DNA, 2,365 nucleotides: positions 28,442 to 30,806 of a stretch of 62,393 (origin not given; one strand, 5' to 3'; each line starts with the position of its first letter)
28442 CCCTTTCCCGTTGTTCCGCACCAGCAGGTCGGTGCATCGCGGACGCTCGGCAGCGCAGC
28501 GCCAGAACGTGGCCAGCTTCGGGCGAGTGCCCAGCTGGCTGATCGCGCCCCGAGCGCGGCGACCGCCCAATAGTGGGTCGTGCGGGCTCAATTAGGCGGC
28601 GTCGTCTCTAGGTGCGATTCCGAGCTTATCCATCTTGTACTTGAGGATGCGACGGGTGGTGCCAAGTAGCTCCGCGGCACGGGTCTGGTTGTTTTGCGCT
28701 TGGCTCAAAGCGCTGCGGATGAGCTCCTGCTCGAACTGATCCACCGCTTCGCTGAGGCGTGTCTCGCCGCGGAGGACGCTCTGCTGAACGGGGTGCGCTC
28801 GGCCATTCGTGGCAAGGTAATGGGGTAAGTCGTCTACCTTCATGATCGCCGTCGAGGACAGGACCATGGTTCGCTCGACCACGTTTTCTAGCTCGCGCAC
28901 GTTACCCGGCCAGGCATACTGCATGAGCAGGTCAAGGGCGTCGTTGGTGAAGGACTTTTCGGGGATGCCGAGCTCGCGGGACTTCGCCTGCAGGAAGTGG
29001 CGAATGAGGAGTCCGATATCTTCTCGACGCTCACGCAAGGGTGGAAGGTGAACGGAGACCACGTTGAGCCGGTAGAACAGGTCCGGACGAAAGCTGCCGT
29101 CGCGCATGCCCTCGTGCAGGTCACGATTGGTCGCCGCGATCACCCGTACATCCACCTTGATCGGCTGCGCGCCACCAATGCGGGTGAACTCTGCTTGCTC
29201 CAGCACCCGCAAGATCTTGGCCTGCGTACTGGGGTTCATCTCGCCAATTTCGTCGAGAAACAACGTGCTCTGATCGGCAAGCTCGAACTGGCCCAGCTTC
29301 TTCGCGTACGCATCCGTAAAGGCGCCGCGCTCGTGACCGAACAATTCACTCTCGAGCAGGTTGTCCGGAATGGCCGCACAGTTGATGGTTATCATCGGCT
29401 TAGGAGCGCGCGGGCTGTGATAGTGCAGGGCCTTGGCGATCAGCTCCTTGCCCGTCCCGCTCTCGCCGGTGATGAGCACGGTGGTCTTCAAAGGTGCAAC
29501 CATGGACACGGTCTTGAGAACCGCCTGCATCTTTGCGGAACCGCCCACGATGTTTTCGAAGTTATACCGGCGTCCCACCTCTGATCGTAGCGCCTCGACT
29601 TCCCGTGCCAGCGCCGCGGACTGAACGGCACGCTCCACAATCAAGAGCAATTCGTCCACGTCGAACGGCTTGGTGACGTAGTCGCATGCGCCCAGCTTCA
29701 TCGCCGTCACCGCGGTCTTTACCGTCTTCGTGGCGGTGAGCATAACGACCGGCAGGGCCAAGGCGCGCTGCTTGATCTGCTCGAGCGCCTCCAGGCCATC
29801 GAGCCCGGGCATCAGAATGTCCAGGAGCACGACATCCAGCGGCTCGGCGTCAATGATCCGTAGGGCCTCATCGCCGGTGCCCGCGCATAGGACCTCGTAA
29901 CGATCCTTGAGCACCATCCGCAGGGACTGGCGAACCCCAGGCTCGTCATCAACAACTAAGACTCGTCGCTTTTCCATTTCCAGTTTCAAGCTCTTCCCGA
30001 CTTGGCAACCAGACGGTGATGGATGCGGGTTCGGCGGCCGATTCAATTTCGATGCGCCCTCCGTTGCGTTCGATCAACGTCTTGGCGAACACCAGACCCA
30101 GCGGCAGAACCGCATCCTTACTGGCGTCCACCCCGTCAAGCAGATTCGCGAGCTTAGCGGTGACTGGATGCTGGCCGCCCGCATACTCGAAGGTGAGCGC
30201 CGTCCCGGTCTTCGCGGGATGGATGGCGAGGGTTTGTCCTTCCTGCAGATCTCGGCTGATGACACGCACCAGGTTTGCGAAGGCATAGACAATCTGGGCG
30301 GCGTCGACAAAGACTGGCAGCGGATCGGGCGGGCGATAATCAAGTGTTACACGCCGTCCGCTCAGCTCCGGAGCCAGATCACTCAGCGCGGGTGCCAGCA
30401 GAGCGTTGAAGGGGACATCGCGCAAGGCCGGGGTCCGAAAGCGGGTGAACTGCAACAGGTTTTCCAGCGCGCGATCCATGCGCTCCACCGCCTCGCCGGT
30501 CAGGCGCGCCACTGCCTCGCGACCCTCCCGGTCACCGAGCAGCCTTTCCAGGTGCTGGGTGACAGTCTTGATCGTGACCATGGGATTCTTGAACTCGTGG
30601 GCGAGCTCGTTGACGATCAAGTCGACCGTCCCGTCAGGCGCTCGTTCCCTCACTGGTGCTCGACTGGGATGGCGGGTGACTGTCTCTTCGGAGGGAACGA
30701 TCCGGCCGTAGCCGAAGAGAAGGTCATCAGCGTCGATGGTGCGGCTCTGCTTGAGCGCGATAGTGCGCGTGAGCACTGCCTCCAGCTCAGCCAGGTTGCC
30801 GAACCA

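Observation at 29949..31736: Hybrid protein joining a degenerate enhancer-binding AAA+ domain to a histidine kinase core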

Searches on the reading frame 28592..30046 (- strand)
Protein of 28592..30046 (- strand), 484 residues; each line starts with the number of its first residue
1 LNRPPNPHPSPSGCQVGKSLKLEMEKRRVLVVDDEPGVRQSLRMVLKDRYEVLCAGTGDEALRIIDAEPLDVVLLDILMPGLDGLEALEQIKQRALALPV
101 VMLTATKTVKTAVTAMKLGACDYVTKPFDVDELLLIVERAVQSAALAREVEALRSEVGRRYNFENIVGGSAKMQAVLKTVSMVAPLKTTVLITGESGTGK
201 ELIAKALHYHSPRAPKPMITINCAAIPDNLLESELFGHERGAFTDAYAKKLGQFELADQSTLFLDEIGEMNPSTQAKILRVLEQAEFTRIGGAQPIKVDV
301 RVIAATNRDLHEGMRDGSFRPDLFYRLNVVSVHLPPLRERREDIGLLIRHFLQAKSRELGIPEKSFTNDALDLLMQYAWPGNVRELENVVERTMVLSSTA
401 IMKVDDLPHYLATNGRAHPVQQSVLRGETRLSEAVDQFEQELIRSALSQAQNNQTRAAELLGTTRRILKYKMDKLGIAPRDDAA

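Call 3: search_protein_families(library=pfam, proteins=[window:28592-30046:-], max_evalue=0.1)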
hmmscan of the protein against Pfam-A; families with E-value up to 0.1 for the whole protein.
window:28592-30046:- (484 aa): 19 families
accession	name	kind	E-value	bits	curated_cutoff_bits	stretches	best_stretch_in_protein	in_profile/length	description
PF00158.32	Sigma54_activat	-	3.4e-69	232.3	20.2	1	166-332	1-167/168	Sigma-54 interaction domain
PF00072.30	Response_reg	-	3.3e-30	105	30.2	1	29-137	1-110/111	Response regulator receiver domain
PF25601.1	AAA_lid_14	-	4.5e-28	97.3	27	1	338-419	1-82/87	AAA+ ATPase lid domain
PF14532.12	Sigma54_activ_2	-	4.5e-22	79.2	25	1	167-337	1-138/138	Sigma-54 interaction domain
PF02954.25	HTH_8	-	2.2e-10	40.5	22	1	435-475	2-42/42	Bacterial regulatory protein, Fis family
PF07728.20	AAA_5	-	5.8e-09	36.5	22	1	190-309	2-124/139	AAA domain (dynein-related subfamily)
PF00004.35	AAA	-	1.1e-06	29.6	21.2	1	190-308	1-110/131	ATPase family associated with various cellular activities (AAA)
PF07724.20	AAA_2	-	3.6e-05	24.3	27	1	188-308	4-125/166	AAA domain (Cdc48 subfamily)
PF01078.27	Mg_chelatase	-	0.00078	19.3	20.3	0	250-306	98-156/207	Magnesium chelatase, subunit ChlI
PF00493.29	MCM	-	0.0021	17.6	23.3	1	187-307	57-172/224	MCM P-loop domain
PF07726.17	AAA_3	-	0.015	15.6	27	1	190-308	2-112/131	ATPase family associated with various cellular activities (AAA)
PF18024.7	HTH_50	-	0.018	15.1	27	0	429-477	2-49/50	Helix-turn-helix domain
PF13191.12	AAA_16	-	0.022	15.7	32.6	0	174-226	13-63/167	AAA ATPase domain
PF20720.3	nSTAND3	-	0.028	14.5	27.2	0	188-210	18-40/155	Novel STAND NTPase 3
PF01695.23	IstB_IS21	-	0.03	14.3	24.1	1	159-282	65-179/238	IstB-like ATP binding protein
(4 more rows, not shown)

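Call 4: search_protein_families(library=ncbifam, proteins=[window:28592-30046:-], max_evalue=0.1)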
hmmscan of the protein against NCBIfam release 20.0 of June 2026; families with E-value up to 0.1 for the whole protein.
window:28592-30046:- (484 aa): 133 families (the best 25 are shown)
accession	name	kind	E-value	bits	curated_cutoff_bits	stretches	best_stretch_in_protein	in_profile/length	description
NF008469.0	PRK11361.1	equivalog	1.1e-158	528.7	714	1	26-481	4-460/461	acetoacetate metabolism transcriptional regulator AtoC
TIGR01818.1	ntrC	equivalog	8.1e-143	476.5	558.6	1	29-474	1-462/463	nitrogen regulation protein NR(I)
TIGR02915.1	PEP_resp_reg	equivalog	1.5e-124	416.2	502.6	1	29-477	1-444/445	PEP-CTERM-box response regulator transcription factor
NF008176.1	PRK10923.1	equivalog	2e-121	405.9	620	1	24-477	1-468/469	nitrogen regulation protein NR(I)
NF051870.1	NAssimRespRegNtrX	equivalog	2.5e-121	405.7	600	1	28-477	3-452/452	nitrogen assimilation response regulator NtrX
NF007689.0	PRK10365.1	equivalog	8.6e-117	390.6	760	1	25-472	4-439/441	sigma-54-dependent response regulator transcription factor ZraR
TIGR01817.1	nifA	equivalog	1.2e-113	380.7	528.85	1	138-478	172-530/534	nif-specific transcriptional activator NifA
NF041552.1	TF_PrdR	equivalog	1.1e-109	367.4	795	1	149-474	250-575/577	sigma-54 dependent transcriptional regulator PrdR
NF041946.1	LuxO_transreg_Vib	equivalog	5.6e-106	355.1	800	1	51-424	22-393/463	quorum-sensing sigma-54 dependent transcriptional regulator LuxO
NF049963.1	RespRegFlgRCampy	domain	1.4e-105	353.7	750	1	29-474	3-426/429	fla regulon two-component system response regulator FlgR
NF011695.0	PRK15115.1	equivalog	2.2e-105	353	763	1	27-466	7-427/445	two-component system response regulator GlrR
NF003451.0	PRK05022.1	equivalog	3e-103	346.3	476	1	147-477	165-510/512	nitric oxide reductase transcriptional regulator NorR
NF050807.1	TransRegFlbDCaul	equivalog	8.2e-103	344.7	750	1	37-474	12-437/454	sigma-54-dependent transcriptional regulator FlbD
NF038308.1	RNA_repair_RtcR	equivalog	1.6e-98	330.8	650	1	97-469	111-505/530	RNA repair transcriptional activator RtcR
TIGR02974.1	phageshock_pspF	equivalog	1.4e-93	313.8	443.55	1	167-470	2-331/336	phage shock protein operon transcriptional activator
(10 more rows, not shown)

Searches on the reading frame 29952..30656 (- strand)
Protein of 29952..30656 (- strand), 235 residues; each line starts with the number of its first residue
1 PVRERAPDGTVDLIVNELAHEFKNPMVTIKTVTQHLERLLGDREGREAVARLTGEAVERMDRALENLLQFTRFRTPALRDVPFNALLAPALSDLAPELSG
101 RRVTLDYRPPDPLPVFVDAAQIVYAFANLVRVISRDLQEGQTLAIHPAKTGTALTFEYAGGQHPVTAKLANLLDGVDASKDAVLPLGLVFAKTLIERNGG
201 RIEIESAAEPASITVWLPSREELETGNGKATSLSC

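Call 34: search_solved_structures(query=window:29952-30656:-, max_evalue=0.01, show_alignments=3)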
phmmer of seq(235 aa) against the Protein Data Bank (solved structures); distinct sequences matched with E-value up to 0.01: 15.
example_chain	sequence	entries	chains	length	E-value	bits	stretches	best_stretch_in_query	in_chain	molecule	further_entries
9jfj_A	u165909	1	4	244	1.3e-11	47.6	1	17-219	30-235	Sensor histidine kinase ZraS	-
4jas_A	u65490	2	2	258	4.8e-06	29.4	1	15-220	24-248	Histidine kinase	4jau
3dge_A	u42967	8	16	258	4.8e-06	29.3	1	15-220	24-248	Sensor protein | Histidine kinase | Sensor histidine kinase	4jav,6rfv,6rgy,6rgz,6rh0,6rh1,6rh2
2c2a_A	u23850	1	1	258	4.8e-06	29.3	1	15-220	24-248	SENSOR HISTIDINE KINASE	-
5uht_A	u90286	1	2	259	4.9e-06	29.3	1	15-220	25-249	Sensor histidine kinase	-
6azr_A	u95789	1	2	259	9.3e-06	28.4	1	15-220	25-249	Sensor histidine kinase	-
4biu_A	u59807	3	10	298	9.5e-06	28.4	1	14-219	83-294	SENSOR PROTEIN CPXA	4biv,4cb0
4biw_A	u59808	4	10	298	9.5e-06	28.4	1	14-219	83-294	SENSOR PROTEIN CPXA | Sensor histidine kinase CpxA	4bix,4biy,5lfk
6rh7_A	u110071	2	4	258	9.5e-05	25.1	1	14-220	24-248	Sensor histidine kinase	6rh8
4biz_A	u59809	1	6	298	0.00012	24.8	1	14-219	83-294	SENSOR PROTEIN CPXA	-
8dvq_A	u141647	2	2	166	0.0023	20.6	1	86-223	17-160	Sensor protein VanS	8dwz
8a7f_A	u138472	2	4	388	0.0026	20.4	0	15-221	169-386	Putative Sensory box protein,Sensor protein FixL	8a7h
9qq6_A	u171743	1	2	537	0.0045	19.6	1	16-117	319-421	histidine kinase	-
8a3u_A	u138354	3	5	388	0.0054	19.4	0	15-221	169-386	Putative Sensory box protein,Sensor protein FixL | Putative Sensory box protein,Putative Sensory box protein,Sensor protein FixL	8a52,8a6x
4q20_A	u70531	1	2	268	0.0062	19.2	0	15-220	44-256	Sensor protein DivL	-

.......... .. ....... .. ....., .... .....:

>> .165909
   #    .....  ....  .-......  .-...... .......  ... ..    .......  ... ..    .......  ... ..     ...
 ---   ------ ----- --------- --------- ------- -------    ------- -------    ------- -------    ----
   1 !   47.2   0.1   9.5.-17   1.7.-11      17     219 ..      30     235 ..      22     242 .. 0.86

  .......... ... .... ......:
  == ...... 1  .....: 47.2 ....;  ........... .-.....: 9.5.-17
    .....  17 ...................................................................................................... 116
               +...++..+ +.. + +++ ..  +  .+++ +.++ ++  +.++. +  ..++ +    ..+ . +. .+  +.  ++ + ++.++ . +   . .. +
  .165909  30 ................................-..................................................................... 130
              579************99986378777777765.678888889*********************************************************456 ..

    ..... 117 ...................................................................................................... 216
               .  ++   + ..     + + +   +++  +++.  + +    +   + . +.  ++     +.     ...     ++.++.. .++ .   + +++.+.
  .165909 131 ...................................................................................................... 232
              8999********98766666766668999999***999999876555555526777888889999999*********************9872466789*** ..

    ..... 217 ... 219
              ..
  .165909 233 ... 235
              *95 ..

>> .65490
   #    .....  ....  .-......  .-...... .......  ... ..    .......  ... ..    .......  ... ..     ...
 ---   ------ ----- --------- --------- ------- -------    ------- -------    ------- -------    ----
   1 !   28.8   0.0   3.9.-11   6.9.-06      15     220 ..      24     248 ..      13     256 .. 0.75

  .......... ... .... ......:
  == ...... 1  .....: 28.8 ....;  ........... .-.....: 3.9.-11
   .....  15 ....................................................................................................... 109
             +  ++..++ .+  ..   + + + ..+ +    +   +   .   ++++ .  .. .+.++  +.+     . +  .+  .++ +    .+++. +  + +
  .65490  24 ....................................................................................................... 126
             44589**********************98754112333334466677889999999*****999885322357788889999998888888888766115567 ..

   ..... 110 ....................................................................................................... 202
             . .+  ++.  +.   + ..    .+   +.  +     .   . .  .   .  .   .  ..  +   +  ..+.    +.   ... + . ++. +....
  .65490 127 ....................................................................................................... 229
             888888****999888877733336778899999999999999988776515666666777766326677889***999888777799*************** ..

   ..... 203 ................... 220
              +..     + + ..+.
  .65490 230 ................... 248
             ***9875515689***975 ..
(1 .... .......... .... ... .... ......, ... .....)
